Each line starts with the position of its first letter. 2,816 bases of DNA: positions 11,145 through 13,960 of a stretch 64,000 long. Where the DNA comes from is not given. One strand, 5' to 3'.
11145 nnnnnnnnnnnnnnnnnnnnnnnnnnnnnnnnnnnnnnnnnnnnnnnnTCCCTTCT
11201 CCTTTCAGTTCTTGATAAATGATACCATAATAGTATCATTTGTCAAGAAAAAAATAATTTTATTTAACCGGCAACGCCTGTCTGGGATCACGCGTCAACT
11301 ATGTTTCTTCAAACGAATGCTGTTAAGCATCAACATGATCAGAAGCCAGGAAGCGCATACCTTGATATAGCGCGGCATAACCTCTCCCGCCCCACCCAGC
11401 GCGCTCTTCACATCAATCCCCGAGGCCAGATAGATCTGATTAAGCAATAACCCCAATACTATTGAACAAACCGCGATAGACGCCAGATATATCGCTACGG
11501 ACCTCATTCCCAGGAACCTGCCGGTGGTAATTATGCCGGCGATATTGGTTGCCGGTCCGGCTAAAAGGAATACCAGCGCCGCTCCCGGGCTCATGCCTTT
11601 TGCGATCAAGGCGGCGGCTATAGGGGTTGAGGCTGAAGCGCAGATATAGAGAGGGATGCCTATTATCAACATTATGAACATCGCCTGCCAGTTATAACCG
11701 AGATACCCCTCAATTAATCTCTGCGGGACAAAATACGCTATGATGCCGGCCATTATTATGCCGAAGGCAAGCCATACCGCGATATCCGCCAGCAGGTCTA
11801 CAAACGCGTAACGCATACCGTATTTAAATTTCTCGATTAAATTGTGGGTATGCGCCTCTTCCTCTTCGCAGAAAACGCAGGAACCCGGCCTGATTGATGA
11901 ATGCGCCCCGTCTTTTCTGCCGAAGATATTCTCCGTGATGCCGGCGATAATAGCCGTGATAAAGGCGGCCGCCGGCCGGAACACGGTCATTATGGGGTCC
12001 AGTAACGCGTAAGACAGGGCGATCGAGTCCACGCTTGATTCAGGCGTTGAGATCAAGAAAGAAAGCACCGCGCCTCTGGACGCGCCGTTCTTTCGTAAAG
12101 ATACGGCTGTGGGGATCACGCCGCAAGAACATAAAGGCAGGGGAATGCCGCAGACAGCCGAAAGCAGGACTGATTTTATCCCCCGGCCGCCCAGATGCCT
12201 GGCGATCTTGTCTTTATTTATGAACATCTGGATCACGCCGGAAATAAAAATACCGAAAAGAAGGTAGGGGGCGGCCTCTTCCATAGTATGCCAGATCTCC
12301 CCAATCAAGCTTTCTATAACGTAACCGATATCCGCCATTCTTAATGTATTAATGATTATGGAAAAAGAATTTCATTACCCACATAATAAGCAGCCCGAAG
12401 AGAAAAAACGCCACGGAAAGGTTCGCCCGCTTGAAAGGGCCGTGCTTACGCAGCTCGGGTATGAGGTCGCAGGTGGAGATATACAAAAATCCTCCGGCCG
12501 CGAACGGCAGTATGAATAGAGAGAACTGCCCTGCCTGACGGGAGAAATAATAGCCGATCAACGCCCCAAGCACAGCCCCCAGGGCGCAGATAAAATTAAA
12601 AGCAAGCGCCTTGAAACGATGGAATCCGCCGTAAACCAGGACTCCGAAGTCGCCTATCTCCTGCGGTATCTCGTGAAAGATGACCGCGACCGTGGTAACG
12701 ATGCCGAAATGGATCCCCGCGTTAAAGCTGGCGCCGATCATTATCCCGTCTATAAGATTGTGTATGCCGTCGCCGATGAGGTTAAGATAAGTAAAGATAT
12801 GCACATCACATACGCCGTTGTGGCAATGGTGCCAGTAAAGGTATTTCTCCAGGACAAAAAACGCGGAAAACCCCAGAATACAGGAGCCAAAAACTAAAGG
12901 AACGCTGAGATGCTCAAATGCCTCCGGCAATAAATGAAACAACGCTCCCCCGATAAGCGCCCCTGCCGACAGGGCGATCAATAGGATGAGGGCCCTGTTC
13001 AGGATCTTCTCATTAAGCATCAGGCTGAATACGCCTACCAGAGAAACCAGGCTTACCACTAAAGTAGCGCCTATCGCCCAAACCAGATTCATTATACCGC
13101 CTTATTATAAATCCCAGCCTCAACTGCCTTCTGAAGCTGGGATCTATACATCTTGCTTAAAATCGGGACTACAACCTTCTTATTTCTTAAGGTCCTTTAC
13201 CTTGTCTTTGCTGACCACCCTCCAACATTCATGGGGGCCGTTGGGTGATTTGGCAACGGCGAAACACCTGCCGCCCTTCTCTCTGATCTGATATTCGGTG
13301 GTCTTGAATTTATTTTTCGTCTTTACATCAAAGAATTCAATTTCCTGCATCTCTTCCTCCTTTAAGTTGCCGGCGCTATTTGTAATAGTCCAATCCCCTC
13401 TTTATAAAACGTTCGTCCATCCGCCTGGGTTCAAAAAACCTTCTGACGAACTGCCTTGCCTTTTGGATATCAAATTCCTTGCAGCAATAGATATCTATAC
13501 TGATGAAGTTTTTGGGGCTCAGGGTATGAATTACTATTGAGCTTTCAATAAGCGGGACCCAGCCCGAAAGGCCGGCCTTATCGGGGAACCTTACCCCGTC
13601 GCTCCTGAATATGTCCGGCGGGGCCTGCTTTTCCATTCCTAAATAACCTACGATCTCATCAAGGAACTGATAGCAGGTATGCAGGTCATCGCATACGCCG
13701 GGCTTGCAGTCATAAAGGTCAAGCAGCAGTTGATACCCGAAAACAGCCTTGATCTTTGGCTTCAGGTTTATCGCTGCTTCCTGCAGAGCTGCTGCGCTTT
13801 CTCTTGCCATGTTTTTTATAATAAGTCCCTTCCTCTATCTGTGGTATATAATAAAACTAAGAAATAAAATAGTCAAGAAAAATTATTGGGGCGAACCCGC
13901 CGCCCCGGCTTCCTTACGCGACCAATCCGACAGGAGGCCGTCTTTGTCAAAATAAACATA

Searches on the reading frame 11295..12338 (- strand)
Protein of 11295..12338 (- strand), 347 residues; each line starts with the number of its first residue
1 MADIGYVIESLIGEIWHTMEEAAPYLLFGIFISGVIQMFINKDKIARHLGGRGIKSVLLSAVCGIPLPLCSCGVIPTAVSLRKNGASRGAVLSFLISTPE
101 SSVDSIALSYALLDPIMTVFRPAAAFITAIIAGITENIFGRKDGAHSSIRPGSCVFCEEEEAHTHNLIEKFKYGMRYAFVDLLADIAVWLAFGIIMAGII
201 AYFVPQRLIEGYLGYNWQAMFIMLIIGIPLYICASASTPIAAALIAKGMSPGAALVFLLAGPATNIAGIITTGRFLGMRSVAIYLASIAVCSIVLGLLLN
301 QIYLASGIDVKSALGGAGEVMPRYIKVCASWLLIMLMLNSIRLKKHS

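Call 4: search_protein_families(library=pfam, proteins=[window:11295-12338:-], max_evalue=0.01)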
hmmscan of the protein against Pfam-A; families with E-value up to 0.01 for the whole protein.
window:11295-12338:- (347 aa): 1 family
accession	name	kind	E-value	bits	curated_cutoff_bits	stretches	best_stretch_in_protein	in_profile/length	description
PF03773.19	ArsP_1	-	5.5e-48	164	32.3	1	20-300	14-293/294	Predicted permease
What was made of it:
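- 11295..13092 (-): Neighbours upstream of the operator: an ArsP_1-family permease (11295-12338) and a ZIP metal transporter (12349-13092). Pfam (call 4).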

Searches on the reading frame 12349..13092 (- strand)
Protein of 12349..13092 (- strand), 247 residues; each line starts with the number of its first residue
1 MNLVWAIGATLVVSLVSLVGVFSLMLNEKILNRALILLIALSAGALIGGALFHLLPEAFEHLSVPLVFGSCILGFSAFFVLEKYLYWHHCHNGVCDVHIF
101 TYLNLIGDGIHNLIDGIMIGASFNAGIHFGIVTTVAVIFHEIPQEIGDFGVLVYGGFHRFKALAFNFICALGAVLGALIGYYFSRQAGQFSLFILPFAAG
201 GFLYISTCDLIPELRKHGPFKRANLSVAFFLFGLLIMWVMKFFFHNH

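Call 4: search_protein_families(library=pfam, proteins=[window:12349-13092:-], max_evalue=0.01)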
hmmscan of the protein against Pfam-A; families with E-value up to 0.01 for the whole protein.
window:12349-13092:- (247 aa): 1 family
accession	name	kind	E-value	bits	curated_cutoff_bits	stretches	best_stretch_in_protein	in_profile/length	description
PF02535.28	Zip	-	1.3e-39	136.8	35.1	2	95-240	172-322/323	ZIP Zinc transporter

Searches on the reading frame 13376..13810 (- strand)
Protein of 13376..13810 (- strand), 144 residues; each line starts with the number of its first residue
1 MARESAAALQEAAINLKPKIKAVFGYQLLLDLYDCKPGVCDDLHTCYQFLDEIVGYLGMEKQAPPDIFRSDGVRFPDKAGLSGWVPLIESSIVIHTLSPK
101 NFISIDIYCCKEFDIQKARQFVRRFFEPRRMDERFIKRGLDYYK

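Call 4: search_protein_families(library=pfam, proteins=[window:13376-13810:-], max_evalue=0.01)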
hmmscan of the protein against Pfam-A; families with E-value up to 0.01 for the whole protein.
window:13376-13810:- (144 aa): 1 family
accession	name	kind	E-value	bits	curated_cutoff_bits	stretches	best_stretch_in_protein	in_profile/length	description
PF02675.21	AdoMet_dc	-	3e-18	66.6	25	1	28-139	2-107/107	S-adenosylmethionine decarboxylase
